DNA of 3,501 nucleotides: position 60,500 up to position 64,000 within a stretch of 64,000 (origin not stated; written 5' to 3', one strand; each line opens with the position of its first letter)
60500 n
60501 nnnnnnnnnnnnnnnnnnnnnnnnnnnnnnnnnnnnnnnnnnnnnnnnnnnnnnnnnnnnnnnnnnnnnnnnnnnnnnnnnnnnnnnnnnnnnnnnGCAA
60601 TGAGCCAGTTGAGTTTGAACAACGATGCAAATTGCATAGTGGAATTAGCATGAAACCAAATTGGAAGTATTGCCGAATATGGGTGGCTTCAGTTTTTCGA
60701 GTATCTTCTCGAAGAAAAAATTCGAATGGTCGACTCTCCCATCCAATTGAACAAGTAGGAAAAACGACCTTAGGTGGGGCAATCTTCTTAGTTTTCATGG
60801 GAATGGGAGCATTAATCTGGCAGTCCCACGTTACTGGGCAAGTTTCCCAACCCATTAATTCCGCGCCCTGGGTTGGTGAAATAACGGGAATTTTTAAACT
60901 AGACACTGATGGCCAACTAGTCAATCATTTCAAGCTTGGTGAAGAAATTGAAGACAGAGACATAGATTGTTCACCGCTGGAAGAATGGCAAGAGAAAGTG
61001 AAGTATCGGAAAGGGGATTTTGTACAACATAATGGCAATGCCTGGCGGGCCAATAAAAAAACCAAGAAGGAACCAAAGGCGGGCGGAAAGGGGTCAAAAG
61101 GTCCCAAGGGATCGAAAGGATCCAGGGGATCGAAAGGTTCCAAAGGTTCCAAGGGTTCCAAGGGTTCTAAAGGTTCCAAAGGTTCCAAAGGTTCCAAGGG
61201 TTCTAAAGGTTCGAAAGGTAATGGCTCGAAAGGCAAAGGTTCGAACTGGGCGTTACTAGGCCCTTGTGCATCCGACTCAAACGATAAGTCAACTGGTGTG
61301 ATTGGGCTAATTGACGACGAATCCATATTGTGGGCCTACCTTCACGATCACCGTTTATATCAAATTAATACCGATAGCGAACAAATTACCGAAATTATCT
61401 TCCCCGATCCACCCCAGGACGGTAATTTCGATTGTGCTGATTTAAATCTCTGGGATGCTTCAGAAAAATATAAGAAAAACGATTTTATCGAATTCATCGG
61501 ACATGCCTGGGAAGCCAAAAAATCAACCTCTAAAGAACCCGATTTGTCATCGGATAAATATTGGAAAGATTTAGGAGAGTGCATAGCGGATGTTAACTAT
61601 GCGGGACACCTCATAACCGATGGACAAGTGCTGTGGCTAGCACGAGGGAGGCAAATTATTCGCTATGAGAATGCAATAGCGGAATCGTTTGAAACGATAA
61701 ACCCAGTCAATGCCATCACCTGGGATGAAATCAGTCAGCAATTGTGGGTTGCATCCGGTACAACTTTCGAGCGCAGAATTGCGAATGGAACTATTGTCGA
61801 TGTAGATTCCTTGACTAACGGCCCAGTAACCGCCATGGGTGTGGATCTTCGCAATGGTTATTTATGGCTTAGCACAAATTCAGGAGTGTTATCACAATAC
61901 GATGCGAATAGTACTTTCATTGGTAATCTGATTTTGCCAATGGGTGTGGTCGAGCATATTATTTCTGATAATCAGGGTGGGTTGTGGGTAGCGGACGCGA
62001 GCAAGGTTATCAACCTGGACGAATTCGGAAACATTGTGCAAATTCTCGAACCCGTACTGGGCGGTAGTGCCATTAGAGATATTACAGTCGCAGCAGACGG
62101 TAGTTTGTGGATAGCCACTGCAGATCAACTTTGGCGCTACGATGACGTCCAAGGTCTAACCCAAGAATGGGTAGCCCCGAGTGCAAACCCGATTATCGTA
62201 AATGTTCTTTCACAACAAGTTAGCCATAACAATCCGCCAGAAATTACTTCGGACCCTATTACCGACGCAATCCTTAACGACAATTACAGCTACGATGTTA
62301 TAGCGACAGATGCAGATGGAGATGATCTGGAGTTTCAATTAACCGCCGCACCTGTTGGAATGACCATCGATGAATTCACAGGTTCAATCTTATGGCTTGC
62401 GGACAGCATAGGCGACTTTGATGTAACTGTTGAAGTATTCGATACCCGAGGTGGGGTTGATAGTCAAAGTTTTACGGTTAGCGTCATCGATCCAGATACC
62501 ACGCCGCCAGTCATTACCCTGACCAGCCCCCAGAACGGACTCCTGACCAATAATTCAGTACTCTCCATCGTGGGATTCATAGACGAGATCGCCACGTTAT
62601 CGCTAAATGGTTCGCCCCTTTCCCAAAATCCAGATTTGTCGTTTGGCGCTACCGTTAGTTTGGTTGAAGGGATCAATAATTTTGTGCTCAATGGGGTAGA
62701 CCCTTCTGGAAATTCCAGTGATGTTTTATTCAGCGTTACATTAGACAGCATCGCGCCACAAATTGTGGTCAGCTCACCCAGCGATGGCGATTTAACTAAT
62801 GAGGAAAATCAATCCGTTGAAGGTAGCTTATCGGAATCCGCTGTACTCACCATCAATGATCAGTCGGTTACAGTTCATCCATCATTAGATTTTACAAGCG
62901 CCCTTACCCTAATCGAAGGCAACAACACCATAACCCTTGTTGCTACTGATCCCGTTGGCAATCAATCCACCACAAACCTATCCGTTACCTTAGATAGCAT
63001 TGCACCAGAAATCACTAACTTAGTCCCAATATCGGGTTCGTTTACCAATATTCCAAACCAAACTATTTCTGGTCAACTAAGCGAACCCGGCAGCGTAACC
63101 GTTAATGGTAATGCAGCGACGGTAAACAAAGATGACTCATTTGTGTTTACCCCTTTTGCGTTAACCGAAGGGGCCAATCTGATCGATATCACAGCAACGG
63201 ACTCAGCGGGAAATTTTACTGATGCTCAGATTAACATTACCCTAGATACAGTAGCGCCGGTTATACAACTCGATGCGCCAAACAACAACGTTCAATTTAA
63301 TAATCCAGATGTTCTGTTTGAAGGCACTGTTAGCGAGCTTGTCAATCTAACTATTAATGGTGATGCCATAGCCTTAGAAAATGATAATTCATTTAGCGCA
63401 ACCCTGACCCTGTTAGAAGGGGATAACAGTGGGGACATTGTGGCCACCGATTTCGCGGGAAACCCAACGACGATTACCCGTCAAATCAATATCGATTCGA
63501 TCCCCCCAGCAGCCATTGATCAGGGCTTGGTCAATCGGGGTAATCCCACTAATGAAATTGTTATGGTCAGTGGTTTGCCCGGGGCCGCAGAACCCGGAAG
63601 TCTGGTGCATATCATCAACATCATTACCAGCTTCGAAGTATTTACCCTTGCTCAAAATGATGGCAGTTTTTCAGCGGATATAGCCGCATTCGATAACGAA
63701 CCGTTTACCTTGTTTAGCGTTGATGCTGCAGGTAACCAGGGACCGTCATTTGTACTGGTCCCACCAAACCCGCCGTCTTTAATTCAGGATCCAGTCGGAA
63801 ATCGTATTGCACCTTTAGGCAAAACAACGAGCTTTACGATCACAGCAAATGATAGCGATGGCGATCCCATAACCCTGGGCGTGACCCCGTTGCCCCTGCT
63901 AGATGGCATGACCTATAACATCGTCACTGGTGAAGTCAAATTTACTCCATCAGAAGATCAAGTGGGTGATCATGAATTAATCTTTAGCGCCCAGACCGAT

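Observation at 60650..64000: Giant open-ended ORF missing from the ORF track: multi-domain surface protein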

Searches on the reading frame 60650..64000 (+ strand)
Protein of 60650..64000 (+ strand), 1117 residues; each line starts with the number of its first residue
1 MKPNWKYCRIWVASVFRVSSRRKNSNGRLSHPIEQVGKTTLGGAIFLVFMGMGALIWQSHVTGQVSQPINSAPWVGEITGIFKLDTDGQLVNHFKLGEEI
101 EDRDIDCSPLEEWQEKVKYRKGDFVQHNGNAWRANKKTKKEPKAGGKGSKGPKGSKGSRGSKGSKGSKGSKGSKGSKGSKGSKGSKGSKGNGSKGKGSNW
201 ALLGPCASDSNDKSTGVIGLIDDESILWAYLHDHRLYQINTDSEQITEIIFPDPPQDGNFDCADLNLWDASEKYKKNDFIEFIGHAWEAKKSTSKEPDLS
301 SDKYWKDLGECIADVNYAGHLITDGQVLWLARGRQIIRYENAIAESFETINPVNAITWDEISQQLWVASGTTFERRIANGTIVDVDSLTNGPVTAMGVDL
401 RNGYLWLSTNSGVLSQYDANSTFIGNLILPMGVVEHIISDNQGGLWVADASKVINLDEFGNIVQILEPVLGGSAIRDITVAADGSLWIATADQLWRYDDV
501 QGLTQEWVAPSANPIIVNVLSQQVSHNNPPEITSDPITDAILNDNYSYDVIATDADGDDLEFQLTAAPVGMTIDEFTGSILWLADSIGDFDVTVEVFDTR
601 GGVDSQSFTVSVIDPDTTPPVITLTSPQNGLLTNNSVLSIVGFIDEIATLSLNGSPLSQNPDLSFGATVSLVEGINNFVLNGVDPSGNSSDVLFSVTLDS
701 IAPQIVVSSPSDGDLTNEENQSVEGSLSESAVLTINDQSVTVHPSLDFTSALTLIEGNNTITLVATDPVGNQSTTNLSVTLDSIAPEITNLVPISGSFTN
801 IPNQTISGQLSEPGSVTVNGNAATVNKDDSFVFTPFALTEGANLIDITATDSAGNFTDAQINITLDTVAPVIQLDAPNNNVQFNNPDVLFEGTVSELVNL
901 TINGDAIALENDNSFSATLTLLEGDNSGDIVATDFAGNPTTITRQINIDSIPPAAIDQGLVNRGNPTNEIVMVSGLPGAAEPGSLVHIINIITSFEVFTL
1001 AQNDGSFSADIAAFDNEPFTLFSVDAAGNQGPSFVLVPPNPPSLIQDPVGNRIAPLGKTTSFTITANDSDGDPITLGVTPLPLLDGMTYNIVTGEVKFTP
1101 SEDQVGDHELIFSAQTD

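Call 5: search_protein_families(library=pfam, proteins=[window:60650-64000:+], max_evalue=0.1)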
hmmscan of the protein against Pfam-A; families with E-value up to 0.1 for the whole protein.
window:60650-64000:+ (1117 aa): 12 families
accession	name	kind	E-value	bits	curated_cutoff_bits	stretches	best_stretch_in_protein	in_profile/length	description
PF09136.16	Glucodextran_B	-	1.7e-41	140.4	27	4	703-782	1-82/83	Glucodextranase, domain B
PF19077.6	Big_13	-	7.4e-12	46.1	27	2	798-867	33-102/102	Bacterial Ig-like domain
PF05345.18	He_PIG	-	9.3e-08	32.8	24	1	530-612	2-95/96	Putative Ig domain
PF02839.19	CBM_5_12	-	2.9e-07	30.8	26.2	1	112-134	1-23/44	Carbohydrate-binding module family 5/12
PF17963.7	Big_9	-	1.1e-06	29.9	23.6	2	1057-1114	16-74/89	Bacterial Ig domain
PF24908.1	Ig_SIBA-E_2nd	-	1.8e-06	28.5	27.8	1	536-602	6-78/117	Integrin beta-like protein A-E, second Ig-like domain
PF01391.23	Collagen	-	7.9e-06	26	27.2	1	144-192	3-52/60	Collagen triple helix repeat (20 copies)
PF17936.7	Big_6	-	2e-05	25.2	27.6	1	976-1036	17-79/83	Bacterial Ig domain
PF12733.13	Cadherin-like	-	5.2e-05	24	24.2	0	730-775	39-81/89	Cadherin-like beta sandwich domain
PF07494.17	Reg_prop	-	0.0015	18.9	20.4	0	471-491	3-23/24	Two component regulator propeller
PF00801.26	PKD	-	0.035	14.5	23.5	0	586-609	55-78/80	PKD domain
PF17892.7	Cadherin_5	-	0.041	14.2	26.5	0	821-865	52-97/98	Cadherin-like domain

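Call 10: find_homologous_proteins(query=window:60650-64000:+)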
Query window:60650-64000:+ (1117 aa): 12 proteins with E <= 0.001 among 8000 candidates.
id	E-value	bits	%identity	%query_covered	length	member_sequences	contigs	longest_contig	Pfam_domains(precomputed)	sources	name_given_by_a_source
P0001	1.9e-35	140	40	8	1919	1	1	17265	PF01839.30,PF23727.2,PF10282.16,PF17963.8,PF17892.8,PF13517.13,PF24908.1,PF05345.19,PF19077.7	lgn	-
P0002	1.0e-17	82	37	9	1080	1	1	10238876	PF01391.24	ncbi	ncbi:uncharacterized protein LOC104265805 [Ciona intestinalis]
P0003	7.6e-12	62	39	6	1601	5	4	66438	PF01391.24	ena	-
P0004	1.9e-10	57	43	8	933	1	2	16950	PF01391.24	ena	-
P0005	5.5e-8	49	30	11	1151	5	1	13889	PF07495.20,PF07494.18,PF19565.5,PF24684.2,PF07228.18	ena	-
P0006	1.5e-7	48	67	4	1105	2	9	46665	PF01391.24,PF07484.18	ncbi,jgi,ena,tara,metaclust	tara:strand:+ start:15777 stop:19094 length:3318 start_codon:yes stop_codon:yes gene_type:complete|m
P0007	3.1e-7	47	45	7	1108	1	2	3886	PF01391.24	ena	-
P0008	2.2e-6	44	52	4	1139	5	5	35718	PF01391.24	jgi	jgi:hypothetical protein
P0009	4.5e-5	40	31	10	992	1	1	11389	PF07495.20,PF07494.18,PF13581.13,PF07730.20,PF02518.32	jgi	jgi:signal transduction histidine kinase/ligand-binding sensor domain-containing protein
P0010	1.2e-4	38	30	11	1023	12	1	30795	PF07495.20,PF07494.18,PF13581.13,PF07730.20,PF02518.32,PF16819.12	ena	-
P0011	1.9e-4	38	29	10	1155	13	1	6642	PF07495.20,PF13188.14,PF23748.2,PF07494.18,PF07730.20,PF02518.32,PF24684.2,PF08450.19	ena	-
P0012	9.5e-4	35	25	15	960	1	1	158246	PF07495.20,PF23748.2,PF07494.18,PF07730.20,PF08450.19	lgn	-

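Call 11: find_related_loci(query=window:60650-64000:+, collection=genome_contigs, flank=10000)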
Query window:60650-64000:+ (1117 aa) in genome_contigs; peptide patterns used: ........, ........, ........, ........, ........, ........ (x = any residue, [..] = any of these).
111 stretches matched a pattern; 2 encode a relative of the query (tblastn E <= 1e-3); 2 distinct loci.
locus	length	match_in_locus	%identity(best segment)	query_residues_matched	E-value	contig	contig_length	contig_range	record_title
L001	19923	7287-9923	47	526-1111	8e-15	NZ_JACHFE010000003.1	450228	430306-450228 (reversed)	Marinobacter oulmenensis strain DSM 22359 Ga0415358_03, whole genome shotgun sequence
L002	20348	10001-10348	31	510-614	1e-7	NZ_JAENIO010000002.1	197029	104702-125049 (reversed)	Roseibacillus ishigakijimensis strain KCTC 12986 scaffold_2_197030, whole genome shotgun sequence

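Call 23: search_protein_families(library=ncbifam, proteins=[window:60650-64000:+], max_evalue=1)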
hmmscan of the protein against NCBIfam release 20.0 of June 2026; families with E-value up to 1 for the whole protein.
window:60650-64000:+ (1117 aa): 9 families
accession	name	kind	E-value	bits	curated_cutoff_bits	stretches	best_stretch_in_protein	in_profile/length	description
NF038313.3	HisXaaSer_A4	exception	1.4e-11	45.1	55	1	114-190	17-91/93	His-Xaa-Ser repeat protein HxsA4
NF033510.3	Ca_tandemer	repeat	9.1e-09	35.6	50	4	779-855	4-94/96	Ca2+-stabilized repeat-containing adhesin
NF038329.2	gly_rich_SclB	equivalog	1.7e-07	30.5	325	1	140-196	160-217/442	LPXTG-anchored collagen-like adhesin Scl2/SclB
NF038330.1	adhesin_SclA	exception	7.4e-07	29.1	400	1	143-196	118-178/405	LPXTG-anchored collagen-like adhesin Scl1/SclA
NF047441.1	Lepto_OmpL47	equivalog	5.7e-06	26.2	250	1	748-876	103-241/336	multi-beta-barrel domain surface protein OmpL47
NF046116.1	adhesin_Lcl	equivalog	2.2e-05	23.2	500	1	144-218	53-143/431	collagen-like adhesin Lcl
NF047446.1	barrel_OmpL47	domain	2.3e-05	24.8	40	1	756-775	42-61/68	OmpL47-type beta-barrel domain-containing protein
NF012211.1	tand_rpt_95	domain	2.4e-05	24.2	90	1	818-869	34-88/98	tandem-95 repeat protein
NF033932.1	LapB_rpt_80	domain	0.0025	18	45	0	757-790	1-36/83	LapB repeat-containing protein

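Call 71: find_homologous_proteins(query=window:61238-64000:+)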
Query window:61238-64000:+ (921 aa): 37 proteins with E <= 0.001 among 8000 candidates.
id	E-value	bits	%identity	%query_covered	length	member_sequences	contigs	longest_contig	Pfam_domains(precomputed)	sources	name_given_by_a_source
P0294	5.3e-161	556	37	59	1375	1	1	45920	PF12733.14,PF27332.1,PF15418.13,PF02494.23,PF25919.1,PF17936.8,PF23237.2,PF22352.3,PF17963.8,PF05345.19,PF09136.17,PF19077.7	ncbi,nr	ncbi:MAG: hypothetical protein GXP21_05510 [Gammaproteobacteria bacterium]|nr:hypothetical protein [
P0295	5.7e-72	261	38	12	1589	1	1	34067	PF07495.20,PF17892.8,PF17802.8,PF17803.8,PF25023.2,PF13620.13,PF17210.10,PF17963.8,PF05593.20,PF19076.7,PF24908.1,PF05345.19,PF22904.4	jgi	jgi:YD repeat-containing protein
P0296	1.5e-59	220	50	11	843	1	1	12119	PF15418.13,PF00801.27,PF17892.8,PF25275.2,PF00028.24,PF17803.8,PF18911.7,PF21027.4,PF22352.3,PF17963.8,PF18957.7,PF24908.1,PF05345.19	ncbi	-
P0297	4.5e-47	179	32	45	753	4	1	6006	PF02494.23,PF17957.8,PF09136.17,PF19077.7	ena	-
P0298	5.1e-36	142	30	41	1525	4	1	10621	PF27332.1,PF09136.17,PF19077.7,PF17936.8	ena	-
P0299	3.3e-32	130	28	38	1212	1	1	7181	PF27332.1,PF22352.3,PF00801.27,PF02494.23,PF17957.8,PF13750.13,PF09136.17,PF19077.7,PF18911.7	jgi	jgi:hypothetical protein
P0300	2.8e-28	117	40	8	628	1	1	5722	PF00801.27,PF17892.8,PF25275.2,PF00028.24,PF17803.8,PF24910.1,PF18911.7,PF00630.26,PF17963.8,PF05345.19,PF00041.28,PF19077.7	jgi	jgi:MYXO-CTERM domain-containing protein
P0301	3.2e-25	107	49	11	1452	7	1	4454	PF17963.8,PF17892.8,PF17803.8,PF24908.1,PF05345.19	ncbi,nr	ncbi:MAG: Ig-like domain-containing protein [Pseudomonadota bacterium]|nr:Ig-like domain-containing 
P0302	3.1e-23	100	45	11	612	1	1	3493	PF17963.8,PF05345.19,PF19077.7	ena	-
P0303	1.7e-21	94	34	15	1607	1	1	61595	PF01839.30,PF17963.8,PF17892.8,PF13517.13,PF17803.8,PF03793.25,PF05345.19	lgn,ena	-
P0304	8.4e-21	92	29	34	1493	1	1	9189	PF27332.1,PF02494.23,PF17957.8,PF13750.13,PF24893.1,PF12245.15,PF06832.19,PF09136.17,PF19077.7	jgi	jgi:Glucodextranase, domain B/Bacterial Ig-like domain/Bacterial Ig domain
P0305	4.8e-20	90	45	12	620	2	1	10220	PF17963.8,PF24908.1,PF05345.19,PF20148.5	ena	-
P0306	3.5e-19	87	40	11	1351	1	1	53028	PF00801.27,PF17963.8,PF13927.13,PF24908.1,PF05345.19,PF04862.19,PF18911.7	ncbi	ncbi:MAG: putative Ig domain-containing protein [Anaerolineae bacterium]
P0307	2.3e-18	84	26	40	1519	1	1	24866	PF27332.1,PF00415.25,PF13750.13,PF24421.2,PF13540.13,PF25384.2,PF16370.12,PF09136.17,PF19077.7,PF25390.2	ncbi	ncbi:MAG: Ig-like domain-containing protein, partial [Solirubrobacterales bacterium]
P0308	3.3e-18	83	25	45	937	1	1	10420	PF27332.1,PF02494.23,PF13750.13,PF24421.2,PF09136.17,PF19077.7,PF20164.5,PF09829.15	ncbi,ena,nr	ncbi:MAG TPA: HYR domain-containing protein [Chromatiales bacterium]|nr:HYR domain-containing protei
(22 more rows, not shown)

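Call 86: search_solved_structures(query=window:60650-64000:+, max_evalue=0.001)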
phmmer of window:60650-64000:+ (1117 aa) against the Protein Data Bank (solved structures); distinct sequences matched with E-value up to 0.001: 3.
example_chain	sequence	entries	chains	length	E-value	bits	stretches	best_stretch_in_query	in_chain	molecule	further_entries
8zxl_X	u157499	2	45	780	9.3e-09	36.9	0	147-193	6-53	spindlefibril | axialfibril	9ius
9wxp_AB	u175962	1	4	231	0.00069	20.8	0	144-192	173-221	Chromaffin granule amine transporter isoform X1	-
9wxp_CC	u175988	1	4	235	0.00097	20.3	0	144-193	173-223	Collagen type XI alpha 1 chain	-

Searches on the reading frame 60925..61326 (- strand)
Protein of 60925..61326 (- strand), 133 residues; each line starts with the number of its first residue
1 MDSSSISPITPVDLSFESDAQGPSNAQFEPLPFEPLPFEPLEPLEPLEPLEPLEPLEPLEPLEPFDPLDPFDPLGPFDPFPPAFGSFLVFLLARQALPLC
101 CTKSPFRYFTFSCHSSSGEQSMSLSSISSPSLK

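Call 92: search_protein_families(library=pfam, proteins=[window:60925-61326:-], max_evalue=0.001)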
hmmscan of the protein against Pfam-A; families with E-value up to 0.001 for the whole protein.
window:60925-61326:- (133 aa): 1 family
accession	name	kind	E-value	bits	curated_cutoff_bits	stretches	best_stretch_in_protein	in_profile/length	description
PF02948.20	Amelogenin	-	0.0003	21.8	27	1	15-83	102-170/179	Amelogenin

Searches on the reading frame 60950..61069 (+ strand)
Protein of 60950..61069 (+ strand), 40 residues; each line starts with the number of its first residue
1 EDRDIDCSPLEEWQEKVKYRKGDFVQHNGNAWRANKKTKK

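Call 40: search_protein_families(library=pfam, proteins=[window:60950-61069:+], max_evalue=10)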
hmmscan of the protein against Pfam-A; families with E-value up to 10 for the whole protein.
window:60950-61069:+ (40 aa): 2 families
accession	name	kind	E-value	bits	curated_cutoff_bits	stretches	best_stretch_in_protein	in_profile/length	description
PF02839.19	CBM_5_12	-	2.9e-06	27.7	26.2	1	12-34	1-23/44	Carbohydrate-binding module family 5/12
PF10271.14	Tmp39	-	0.069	12.5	28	1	11-35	315-339/422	Putative transmembrane protein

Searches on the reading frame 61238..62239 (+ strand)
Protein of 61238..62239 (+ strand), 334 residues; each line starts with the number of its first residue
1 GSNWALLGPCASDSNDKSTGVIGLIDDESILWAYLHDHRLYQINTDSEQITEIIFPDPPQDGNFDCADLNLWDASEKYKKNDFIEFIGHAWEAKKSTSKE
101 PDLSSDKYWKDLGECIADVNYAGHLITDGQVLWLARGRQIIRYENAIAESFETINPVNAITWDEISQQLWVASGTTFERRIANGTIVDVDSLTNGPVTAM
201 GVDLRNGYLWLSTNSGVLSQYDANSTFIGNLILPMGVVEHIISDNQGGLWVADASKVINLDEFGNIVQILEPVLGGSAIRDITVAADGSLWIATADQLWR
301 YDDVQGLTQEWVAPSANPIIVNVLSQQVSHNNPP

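Call 29: search_protein_representatives(protein=window:61238-62239:+)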
Query: 334 residues. Proteins with E-value up to 0.001 (for the whole library): 5317; up to 1e-10: 233; up to 1e-30: 2. The best 150 are listed.
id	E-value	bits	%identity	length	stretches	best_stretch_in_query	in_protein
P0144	7.8e-60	219.4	38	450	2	3-245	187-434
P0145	6.8e-36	140.6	50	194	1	189-334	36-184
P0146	2.8e-22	95.8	33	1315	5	197-307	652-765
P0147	8.8e-22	94.2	25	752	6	61-125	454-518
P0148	2.2e-21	92.9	37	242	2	3-96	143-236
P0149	2.9e-20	89.3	29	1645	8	188-295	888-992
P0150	2.8e-19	86.0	31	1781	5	190-302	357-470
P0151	4.7e-19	85.3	29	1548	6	127-294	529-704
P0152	2.5e-18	82.9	31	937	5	203-304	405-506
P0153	1.0e-17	80.9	32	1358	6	175-327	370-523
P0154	4.0e-17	78.9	29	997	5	191-302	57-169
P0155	5.6e-17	78.4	30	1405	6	192-301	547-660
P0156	9.7e-17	77.6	33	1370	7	203-306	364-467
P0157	3.1e-16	76.0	31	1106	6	202-303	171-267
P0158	3.8e-16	75.7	29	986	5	167-303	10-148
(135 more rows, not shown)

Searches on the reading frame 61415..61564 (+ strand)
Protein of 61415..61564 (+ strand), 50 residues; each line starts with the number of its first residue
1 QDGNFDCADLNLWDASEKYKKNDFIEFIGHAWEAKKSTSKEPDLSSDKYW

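Call 40: search_protein_families(library=pfam, proteins=[window:61415-61564:+], max_evalue=10)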
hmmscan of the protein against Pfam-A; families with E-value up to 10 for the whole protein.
window:61415-61564:+ (50 aa): 1 family
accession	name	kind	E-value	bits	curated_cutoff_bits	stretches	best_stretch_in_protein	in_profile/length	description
PF02839.19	CBM_5_12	-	0.0095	16.4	26.2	1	13-35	2-32/44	Carbohydrate-binding module family 5/12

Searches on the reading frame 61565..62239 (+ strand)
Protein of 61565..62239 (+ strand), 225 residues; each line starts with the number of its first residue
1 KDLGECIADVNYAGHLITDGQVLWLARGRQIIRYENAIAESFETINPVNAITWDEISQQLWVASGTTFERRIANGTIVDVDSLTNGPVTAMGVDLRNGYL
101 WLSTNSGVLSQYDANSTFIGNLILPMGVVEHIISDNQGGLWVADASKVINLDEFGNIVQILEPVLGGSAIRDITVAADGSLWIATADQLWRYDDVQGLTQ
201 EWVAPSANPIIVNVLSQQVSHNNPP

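Call 40: search_protein_families(library=pfam, proteins=[window:61565-62239:+], max_evalue=10)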
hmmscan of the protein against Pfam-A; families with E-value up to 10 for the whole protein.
window:61565-62239:+ (225 aa): 2 families
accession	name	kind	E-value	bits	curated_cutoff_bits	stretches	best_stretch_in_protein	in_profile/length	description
PF07494.17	Reg_prop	-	4.4e-07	29.8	20.4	2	165-186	2-23/24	Two component regulator propeller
PF08450.18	SGL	-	0.014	15.4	26.3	1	174-210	190-228/246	SMP-30/Gluconolactonase/LRE-like region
